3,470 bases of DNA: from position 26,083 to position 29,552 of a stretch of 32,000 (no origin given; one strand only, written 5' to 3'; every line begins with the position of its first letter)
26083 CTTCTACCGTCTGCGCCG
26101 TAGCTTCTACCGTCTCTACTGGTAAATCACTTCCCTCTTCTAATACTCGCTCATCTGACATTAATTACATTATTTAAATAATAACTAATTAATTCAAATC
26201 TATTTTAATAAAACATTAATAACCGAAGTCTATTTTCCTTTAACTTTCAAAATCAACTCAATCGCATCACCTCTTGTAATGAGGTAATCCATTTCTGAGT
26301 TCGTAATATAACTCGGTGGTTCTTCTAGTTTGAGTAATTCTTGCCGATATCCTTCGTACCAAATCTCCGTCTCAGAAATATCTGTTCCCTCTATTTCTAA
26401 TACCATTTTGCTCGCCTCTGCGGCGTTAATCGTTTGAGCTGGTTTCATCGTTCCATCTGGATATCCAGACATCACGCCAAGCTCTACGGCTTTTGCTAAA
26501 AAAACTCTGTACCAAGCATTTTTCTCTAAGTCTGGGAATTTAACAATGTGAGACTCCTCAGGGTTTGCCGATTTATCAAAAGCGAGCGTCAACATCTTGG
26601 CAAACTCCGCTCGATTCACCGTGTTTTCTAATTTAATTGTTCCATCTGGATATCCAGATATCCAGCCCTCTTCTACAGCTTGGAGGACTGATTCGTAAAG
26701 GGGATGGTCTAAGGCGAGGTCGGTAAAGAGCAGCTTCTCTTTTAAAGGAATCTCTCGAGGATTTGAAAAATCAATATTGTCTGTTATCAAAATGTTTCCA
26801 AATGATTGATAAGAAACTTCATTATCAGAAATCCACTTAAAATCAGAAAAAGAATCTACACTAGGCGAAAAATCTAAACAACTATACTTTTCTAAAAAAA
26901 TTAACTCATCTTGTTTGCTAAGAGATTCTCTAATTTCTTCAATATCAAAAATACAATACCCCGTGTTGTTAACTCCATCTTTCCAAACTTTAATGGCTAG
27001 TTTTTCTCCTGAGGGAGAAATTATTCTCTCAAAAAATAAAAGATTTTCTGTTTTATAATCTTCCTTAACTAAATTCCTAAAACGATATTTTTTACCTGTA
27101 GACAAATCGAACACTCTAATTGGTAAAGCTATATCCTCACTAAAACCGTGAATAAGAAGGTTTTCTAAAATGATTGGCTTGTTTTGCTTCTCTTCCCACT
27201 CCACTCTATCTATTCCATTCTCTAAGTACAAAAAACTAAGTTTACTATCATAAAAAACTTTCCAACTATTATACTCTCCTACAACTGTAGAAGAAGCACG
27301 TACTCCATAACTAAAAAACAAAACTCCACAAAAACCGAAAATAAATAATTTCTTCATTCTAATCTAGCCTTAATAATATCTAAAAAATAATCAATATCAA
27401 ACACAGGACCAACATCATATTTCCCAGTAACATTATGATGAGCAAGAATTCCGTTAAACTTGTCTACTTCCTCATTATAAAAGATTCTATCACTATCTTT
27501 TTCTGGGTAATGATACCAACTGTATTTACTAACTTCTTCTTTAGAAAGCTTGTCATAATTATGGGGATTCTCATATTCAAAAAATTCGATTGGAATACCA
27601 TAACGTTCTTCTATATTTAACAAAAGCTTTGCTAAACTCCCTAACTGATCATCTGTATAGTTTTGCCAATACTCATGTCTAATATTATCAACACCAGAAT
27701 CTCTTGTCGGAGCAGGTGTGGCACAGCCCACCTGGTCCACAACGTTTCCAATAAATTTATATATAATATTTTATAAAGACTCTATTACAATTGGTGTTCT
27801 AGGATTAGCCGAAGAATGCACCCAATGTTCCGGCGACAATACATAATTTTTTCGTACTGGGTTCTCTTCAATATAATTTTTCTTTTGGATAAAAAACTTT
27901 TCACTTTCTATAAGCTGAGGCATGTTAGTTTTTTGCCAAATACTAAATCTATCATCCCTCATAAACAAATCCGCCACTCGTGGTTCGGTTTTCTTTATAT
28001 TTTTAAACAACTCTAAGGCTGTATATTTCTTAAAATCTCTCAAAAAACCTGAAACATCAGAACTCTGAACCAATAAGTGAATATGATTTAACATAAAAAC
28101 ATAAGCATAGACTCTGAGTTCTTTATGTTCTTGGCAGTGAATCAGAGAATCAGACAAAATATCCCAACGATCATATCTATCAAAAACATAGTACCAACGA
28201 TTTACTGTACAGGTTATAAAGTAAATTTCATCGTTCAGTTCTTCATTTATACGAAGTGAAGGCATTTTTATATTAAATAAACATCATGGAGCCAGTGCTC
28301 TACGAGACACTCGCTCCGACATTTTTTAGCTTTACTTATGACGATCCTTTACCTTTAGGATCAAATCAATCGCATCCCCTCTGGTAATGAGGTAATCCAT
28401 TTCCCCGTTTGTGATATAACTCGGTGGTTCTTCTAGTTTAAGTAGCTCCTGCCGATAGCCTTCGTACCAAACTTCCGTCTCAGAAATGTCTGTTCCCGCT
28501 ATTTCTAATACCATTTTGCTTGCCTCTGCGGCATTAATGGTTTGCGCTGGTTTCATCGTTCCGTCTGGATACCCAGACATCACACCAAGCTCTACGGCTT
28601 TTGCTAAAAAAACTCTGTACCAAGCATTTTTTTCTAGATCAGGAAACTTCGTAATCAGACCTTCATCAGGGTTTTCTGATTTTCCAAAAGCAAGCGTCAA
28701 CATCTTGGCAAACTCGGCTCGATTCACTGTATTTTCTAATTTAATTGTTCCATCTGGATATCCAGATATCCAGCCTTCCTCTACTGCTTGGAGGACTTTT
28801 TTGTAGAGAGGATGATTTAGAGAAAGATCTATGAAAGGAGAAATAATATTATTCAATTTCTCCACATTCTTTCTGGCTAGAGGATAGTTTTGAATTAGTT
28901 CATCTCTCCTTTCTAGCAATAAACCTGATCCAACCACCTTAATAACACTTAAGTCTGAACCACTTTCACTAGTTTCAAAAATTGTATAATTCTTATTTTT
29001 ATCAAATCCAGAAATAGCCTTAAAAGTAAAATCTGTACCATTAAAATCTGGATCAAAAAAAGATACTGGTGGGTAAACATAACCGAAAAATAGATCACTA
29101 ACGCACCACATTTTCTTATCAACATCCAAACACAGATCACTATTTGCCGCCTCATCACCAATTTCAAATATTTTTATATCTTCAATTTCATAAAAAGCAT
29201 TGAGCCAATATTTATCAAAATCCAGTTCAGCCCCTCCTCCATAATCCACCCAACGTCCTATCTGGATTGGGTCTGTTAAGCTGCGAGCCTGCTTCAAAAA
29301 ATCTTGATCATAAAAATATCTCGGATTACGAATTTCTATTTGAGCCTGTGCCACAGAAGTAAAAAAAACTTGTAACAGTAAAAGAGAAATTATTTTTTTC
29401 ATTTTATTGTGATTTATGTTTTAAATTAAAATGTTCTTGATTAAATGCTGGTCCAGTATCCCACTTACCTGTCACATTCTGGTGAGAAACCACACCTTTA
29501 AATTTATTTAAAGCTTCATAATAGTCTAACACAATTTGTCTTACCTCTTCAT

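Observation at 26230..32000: A duplicated amidase plus SLH-protein cassette keeps a conserved wall anchor but has unrelated head domains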

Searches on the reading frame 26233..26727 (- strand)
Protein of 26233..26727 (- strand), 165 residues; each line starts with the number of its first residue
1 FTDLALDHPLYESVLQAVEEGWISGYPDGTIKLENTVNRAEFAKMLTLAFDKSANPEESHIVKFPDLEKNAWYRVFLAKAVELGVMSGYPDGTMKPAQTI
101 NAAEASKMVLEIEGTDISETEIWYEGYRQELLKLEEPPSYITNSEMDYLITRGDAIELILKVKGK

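Call 84: find_related_loci(query=A11, collection=metagenome_contigs, flank=6000)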
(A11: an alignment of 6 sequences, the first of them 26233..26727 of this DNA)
Query A11 (165 aa) in metagenome_contigs; peptide patterns used: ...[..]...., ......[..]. (x = any residue, [..] = any of these).
600 stretches matched a pattern (row limit reached: there are more); 339 encode a relative of the query (tblastn E <= 1e-3); the best 80 are kept; 80 distinct loci.
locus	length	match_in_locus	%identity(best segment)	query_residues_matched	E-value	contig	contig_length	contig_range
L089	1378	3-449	46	1-165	7e-36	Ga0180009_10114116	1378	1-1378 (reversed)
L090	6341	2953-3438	36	1-154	3e-23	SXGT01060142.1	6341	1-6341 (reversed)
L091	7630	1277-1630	40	1-121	4e-23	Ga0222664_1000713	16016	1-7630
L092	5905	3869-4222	40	1-121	4e-23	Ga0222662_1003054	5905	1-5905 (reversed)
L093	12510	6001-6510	33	1-162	2e-22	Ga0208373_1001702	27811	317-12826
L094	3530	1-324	44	1-110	9e-22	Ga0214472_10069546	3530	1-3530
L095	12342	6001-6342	37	7-114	2e-21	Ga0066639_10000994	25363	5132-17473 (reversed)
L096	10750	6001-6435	49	14-109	8e-21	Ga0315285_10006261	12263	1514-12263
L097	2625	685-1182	39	1-152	1e-20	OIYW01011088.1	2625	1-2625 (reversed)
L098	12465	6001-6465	39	1-152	1e-20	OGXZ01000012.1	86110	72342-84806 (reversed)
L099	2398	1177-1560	38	3-120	4e-20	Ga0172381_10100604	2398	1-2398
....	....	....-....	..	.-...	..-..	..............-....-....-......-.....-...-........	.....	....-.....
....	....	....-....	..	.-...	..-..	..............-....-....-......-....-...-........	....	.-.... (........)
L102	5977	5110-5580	39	1-126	6e-20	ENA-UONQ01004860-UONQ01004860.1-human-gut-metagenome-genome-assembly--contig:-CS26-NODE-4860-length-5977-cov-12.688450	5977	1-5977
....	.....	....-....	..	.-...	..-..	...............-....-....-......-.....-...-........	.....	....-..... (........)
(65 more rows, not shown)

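Call 88: search_solved_structures(query=window:26233-26727:-, max_evalue=0.001, show_alignments=1)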
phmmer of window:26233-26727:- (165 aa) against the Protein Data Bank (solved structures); distinct sequences matched with E-value up to 0.001: 7.
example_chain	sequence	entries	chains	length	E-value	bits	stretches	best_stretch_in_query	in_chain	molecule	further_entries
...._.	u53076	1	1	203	6.5e-09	39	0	1-93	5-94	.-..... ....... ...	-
6bt4_A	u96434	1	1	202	7.5e-09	38.8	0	1-96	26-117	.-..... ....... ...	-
8bz2_A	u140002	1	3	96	4.2e-07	33.2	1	1-62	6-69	S-layer homology domain-containing protein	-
9g93_A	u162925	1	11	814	7.3e-07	32.4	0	1-100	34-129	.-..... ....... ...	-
8bys_A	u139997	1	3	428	6.8e-06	29.2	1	1-60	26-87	S-layer homology domain-containing protein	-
8bym_A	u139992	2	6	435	7.1e-06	29.1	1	1-60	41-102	S-layer homology domain-containing protein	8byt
6g6o_A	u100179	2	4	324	1.4e-05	28.2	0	111-146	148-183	Ika8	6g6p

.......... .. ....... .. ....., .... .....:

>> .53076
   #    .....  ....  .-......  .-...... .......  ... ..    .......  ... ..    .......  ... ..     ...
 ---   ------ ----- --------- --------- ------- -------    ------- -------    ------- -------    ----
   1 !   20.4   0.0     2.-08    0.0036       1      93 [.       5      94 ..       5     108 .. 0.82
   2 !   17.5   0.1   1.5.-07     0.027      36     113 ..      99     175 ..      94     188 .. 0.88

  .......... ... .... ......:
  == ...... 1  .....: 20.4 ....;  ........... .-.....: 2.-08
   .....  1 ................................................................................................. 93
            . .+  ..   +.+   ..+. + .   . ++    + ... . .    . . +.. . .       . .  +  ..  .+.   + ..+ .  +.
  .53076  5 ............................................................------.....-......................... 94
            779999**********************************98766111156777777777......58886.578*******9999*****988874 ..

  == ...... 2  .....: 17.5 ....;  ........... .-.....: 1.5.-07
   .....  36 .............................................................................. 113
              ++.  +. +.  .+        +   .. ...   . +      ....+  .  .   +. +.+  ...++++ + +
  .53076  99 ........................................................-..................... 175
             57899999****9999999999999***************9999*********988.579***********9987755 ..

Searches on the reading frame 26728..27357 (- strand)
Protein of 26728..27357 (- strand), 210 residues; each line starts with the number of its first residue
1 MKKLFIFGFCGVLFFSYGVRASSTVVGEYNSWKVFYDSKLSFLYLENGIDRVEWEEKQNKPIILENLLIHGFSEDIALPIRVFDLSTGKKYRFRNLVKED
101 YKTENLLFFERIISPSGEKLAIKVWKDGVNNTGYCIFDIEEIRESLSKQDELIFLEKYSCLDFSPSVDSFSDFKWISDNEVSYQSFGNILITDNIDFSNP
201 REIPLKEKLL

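Call 33: search_protein_families(library=pfam, proteins=[window:26728-27357:-], max_evalue=10)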
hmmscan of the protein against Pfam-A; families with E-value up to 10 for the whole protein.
window:26728-27357:- (210 aa): 0 families

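Call 45: predict_structure(alignment_id=A5)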
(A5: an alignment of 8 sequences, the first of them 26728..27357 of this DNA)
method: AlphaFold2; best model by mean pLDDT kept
length: 210 residues; sequences in the alignment: 8
mean_pLDDT: 66.6   pTM: 0.64
mean pLDDT of the five models: 66.6, 63.7, 61.1, 59.1, 45.5
residues with pLDDT >= 90: 1; 70-90: 96; 50-70: 83; < 50: 30
segments of 3 or more residues with pLDDT < 50: 17-21, 97-104, 162-167, 189-192, 207-210
pLDDT, mean of each block of 10 residues (from residue 1): 53 51 69 74 65 63 83 59 80 58 55 87 71 79 72 55 54 86 69 57 59
secondary structure, 60 per line:
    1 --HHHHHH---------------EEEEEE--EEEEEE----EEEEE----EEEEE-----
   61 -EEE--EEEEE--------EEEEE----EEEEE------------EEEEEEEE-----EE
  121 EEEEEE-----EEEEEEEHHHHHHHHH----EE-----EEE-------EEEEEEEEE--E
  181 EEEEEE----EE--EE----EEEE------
elements in order: H3-8 E24-29 E32-37 E42-46 E51-55 E62-64 E67-71 E80-84 E89-93 E106-113 E119-126 E132-138 H139-147 E159-161 E169-177 E180-186 E201-204

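Call 51: fold_search(model_id=the predicted structure, library=pdb)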
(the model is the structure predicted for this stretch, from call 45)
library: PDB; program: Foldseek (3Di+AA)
matches with E <= 10: 955; with E <= 0.001: 1
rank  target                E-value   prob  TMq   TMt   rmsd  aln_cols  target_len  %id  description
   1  5uw7_A                6.5e-04  1.00  0.52  0.19   5.3       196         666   10  PCY1 Y481F Variant in Complex with Follower Peptide (released 2017-05-31)
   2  8bpn_A                1.5e-03  1.00  0.38  0.20  10.2       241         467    9  The structure of thiocyanate dehydrogenase mutant form with Phe 436 replaced by Gln from Thioalkalivibrio paradoxus (released 2023-01-18)
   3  5o3x_B                1.6e-03  1.00  0.59  0.20   5.0       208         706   10  Structural characterization of the fast and promiscuous macrocyclase from plant - apo PCY1 (released 2018-02-07)
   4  5uw3_A                1.7e-03  1.00  0.54  0.19   6.7       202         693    9  PCY1 in Complex with Follower Peptide (released 2017-05-31)
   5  5c2v_B                1.7e-03  1.00  0.46  0.30   6.4       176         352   11  Kuenenia stuttgartiensis Hydrazine Synthase (released 2015-10-14)
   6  5o3u_B                2.4e-03  1.00  0.54  0.18   6.6       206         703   10  Structural characterization of the fast and promiscuous macrocyclase from plant - PCY1-S562A bound to Presegetalin F1 (released 2018-02-07)
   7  5uzw_A                2.5e-03  1.00  0.51  0.18   4.6       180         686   10  PCY1 G696Insertion Variant in Complex with Follower Peptide and the Covalent Inhibitor ZPP (released 2017-05-31)
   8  5o3u_A                2.6e-03  1.00  0.55  0.19   6.7       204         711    9  Structural characterization of the fast and promiscuous macrocyclase from plant - PCY1-S562A bound to Presegetalin F1 (released 2018-02-07)
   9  5o3u_D                2.9e-03  1.00  0.56  0.19   6.5       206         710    9  Structural characterization of the fast and promiscuous macrocyclase from plant - PCY1-S562A bound to Presegetalin F1 (released 2018-02-07)
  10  5f75_B                2.9e-03  0.96  0.32  0.17  11.9       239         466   10  Thiocyanate dehydrogenase from Thioalkalivibrio paradoxus (released 2016-12-14)
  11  5uw6_C                3.1e-03  1.00  0.54  0.19   6.6       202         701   10  PCY1 in Complex with Follower Peptide and Covalent Inhibitor ZPP (released 2017-05-31)
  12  8q9t_C                3.1e-03  1.00  0.36  0.23   6.3       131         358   18  CryoEM structure of a S. Cerevisiae Ski238 complex bound to RNA (released 2023-11-29)
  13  5uw3_B                3.6e-03  1.00  0.48  0.17   7.8       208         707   11  PCY1 in Complex with Follower Peptide (released 2017-05-31)
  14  6tpo                  3.8e-03  1.00  0.40  0.18   5.5       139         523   12  Conformation of cd1 nitrite reductase NirS without bound heme d1 (released 2020-11-18)
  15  7ung_e                3.8e-03  0.97  0.31  0.13  11.4       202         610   13  48-nm repeat of the human respiratory doublet microtubule (released 2022-10-05)
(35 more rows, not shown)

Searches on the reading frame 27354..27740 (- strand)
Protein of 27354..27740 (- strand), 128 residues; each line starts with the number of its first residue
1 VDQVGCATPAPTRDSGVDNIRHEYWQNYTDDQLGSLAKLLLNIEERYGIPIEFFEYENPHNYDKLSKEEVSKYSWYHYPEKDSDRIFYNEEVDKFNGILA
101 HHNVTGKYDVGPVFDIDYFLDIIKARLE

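Call 5: search_protein_families(library=pfam, proteins=[window:27354-27740:-], max_evalue=0.01)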
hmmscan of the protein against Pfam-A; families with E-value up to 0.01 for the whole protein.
window:27354-27740:- (128 aa): 0 families

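Call 12: search_protein_families(library=ncbifam, proteins=[window:27354-27740:-], max_evalue=0.01)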
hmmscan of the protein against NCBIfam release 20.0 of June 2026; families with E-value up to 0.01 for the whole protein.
window:27354-27740:- (128 aa): 0 families

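Call 82: find_related_loci(query=A10, collection=metagenome_contigs, flank=5000)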
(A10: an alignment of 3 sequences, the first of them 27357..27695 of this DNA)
Query A10 (113 aa) in metagenome_contigs; peptide patterns used: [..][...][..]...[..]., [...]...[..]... (x = any residue, [..] = any of these).
354 stretches matched a pattern, but none encodes a relative of the query by tblastn (E <= 1e-3).

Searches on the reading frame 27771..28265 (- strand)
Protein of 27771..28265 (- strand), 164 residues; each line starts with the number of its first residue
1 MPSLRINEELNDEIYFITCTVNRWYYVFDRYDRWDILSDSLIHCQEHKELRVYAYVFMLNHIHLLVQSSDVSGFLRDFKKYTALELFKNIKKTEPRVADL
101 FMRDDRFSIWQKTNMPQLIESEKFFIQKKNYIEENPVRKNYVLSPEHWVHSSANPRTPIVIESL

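Call 5: search_protein_families(library=pfam, proteins=[window:27771-28265:-], max_evalue=0.01)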
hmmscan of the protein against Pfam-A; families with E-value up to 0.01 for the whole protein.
window:27771-28265:- (164 aa): 1 family
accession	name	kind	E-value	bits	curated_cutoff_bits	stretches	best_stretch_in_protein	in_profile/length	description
PF01797.21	Y1_Tnp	-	5.8e-06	26.9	23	1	25-96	17-90/121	Transposase IS200 like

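Call 12: search_protein_families(library=ncbifam, proteins=[window:27771-28265:-], max_evalue=0.01)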
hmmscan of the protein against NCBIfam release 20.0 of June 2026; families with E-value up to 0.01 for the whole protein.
window:27771-28265:- (164 aa): 2 families
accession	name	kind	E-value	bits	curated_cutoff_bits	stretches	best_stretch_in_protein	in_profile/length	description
NF047646.1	REP_Tyr_transpos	equivalog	5.2e-23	81.6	80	1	11-151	8-146/146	REP-associated tyrosine transposase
NF033573.1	transpos_IS200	equivalog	0.00038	20.7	55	1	15-94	14-94/126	IS200/IS605 family transposase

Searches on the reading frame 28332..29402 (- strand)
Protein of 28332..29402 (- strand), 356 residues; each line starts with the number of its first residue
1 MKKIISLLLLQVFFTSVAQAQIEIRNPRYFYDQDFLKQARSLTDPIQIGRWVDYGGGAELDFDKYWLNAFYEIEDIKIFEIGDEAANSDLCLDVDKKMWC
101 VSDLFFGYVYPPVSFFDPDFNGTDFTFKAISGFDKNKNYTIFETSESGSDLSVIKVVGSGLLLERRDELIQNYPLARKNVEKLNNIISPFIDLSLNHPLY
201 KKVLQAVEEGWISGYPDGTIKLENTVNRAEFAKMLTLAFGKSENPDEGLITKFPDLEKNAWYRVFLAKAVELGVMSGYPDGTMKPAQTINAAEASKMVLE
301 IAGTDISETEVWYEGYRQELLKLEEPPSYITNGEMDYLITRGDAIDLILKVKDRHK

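Call 5: search_protein_families(library=pfam, proteins=[window:28332-29402:-], max_evalue=0.01)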
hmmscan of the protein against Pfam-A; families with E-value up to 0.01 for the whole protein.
window:28332-29402:- (356 aa): 1 family
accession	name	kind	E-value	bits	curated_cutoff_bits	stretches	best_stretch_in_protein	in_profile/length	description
PF00395.25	SLH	-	4.2e-15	55.9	20.8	2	252-294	1-43/44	S-layer homology domain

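Call 11: find_encoding_contigs(protein=window:28332-29402:-, flank=10000, max_places=6)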
Protein window:28332-29402:- (356 aa): no gene with exactly this product is on record in the collection.

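Call 12: search_protein_families(library=ncbifam, proteins=[window:28332-29402:-], max_evalue=0.01)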
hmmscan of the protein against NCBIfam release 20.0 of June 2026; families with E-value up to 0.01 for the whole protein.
window:28332-29402:- (356 aa): 0 families
